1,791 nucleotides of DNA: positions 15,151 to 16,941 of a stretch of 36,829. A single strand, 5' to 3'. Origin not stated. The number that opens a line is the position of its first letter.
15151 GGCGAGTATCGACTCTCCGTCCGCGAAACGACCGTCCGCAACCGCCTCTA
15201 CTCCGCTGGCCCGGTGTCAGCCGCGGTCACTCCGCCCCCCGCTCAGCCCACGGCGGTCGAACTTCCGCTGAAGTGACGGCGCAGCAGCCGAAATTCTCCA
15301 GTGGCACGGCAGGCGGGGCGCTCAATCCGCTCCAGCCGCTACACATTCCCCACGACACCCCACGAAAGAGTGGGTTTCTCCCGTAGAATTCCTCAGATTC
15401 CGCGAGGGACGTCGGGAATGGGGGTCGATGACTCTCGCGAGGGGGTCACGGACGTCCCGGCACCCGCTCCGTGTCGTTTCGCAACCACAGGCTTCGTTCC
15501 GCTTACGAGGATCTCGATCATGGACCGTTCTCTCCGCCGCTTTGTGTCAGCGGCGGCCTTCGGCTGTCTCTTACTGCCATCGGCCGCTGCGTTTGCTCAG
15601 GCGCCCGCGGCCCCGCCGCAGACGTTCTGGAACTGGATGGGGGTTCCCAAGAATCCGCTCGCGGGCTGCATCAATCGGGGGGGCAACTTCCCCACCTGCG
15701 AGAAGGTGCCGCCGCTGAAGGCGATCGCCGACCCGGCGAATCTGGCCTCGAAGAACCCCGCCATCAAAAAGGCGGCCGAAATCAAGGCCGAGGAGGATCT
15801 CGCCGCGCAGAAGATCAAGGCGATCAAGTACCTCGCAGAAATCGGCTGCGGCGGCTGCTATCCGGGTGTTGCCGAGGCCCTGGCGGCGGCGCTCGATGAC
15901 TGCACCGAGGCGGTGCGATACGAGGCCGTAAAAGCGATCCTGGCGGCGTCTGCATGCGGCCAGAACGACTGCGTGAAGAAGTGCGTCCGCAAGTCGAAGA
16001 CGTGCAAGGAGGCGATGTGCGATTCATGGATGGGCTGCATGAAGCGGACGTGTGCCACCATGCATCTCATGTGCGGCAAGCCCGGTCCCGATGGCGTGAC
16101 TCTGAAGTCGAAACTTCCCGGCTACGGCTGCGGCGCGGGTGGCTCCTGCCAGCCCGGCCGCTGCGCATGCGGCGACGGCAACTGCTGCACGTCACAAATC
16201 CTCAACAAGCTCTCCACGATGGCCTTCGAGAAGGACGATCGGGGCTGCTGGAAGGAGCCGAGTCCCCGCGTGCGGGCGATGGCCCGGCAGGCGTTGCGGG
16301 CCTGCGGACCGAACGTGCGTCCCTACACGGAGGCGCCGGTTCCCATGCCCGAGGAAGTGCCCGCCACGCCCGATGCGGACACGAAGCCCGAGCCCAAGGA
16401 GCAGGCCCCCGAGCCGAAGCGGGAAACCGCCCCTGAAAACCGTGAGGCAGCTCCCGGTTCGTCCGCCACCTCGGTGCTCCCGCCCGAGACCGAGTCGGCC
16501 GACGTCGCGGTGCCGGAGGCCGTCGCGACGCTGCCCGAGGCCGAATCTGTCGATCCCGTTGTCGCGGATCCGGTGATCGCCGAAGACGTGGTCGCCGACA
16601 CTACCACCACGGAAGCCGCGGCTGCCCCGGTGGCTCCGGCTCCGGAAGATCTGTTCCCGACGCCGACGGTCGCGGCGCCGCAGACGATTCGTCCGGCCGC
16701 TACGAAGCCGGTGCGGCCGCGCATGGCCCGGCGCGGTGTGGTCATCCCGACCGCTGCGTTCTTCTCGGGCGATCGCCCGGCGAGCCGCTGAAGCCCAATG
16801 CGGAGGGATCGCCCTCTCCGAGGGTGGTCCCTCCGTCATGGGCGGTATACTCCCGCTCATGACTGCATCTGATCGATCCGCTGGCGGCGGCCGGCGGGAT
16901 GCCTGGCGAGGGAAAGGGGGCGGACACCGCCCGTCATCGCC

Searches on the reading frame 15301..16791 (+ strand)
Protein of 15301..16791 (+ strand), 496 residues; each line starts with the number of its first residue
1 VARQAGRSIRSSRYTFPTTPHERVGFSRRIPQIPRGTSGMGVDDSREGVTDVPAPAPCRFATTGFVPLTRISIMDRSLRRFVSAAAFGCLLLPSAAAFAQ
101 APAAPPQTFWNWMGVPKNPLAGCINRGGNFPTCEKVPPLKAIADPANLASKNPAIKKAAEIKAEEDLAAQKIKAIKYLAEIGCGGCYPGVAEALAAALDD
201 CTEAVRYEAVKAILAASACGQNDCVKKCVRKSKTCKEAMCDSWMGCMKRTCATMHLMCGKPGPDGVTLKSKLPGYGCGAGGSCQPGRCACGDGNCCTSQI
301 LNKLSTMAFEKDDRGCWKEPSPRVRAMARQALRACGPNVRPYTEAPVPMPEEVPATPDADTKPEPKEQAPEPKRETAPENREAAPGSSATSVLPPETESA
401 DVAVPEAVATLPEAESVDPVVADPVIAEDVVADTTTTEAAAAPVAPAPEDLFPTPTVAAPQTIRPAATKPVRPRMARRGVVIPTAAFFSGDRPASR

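Call 7: search_protein_families(library=pfam, proteins=[window:15301-16791:+], max_evalue=0.01)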
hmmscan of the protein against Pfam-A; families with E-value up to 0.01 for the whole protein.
window:15301-16791:+ (496 aa): 1 family
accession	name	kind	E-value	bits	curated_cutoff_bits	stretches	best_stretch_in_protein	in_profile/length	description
PF13646.12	HEAT_2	-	0.0095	16.6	27.7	0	171-212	48-86/88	HEAT repeats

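Call 21: search_protein_families(library=ncbifam, proteins=[window:15301-16791:+], max_evalue=1)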
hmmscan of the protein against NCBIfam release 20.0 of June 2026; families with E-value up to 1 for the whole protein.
window:15301-16791:+ (496 aa): 0 families

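Call 51: search_protein_families(library=pfam, proteins=[window:15520-16791:+], max_evalue=10)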
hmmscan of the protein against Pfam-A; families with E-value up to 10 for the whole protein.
window:15520-16791:+ (423 aa): 2 families
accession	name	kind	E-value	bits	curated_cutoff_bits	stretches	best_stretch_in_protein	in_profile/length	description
PF13646.12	HEAT_2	-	0.0053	17.4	27.7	1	98-139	48-86/88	HEAT repeats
PF02985.28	HEAT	-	0.059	14.1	23.5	0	120-140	4-24/31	HEAT repeat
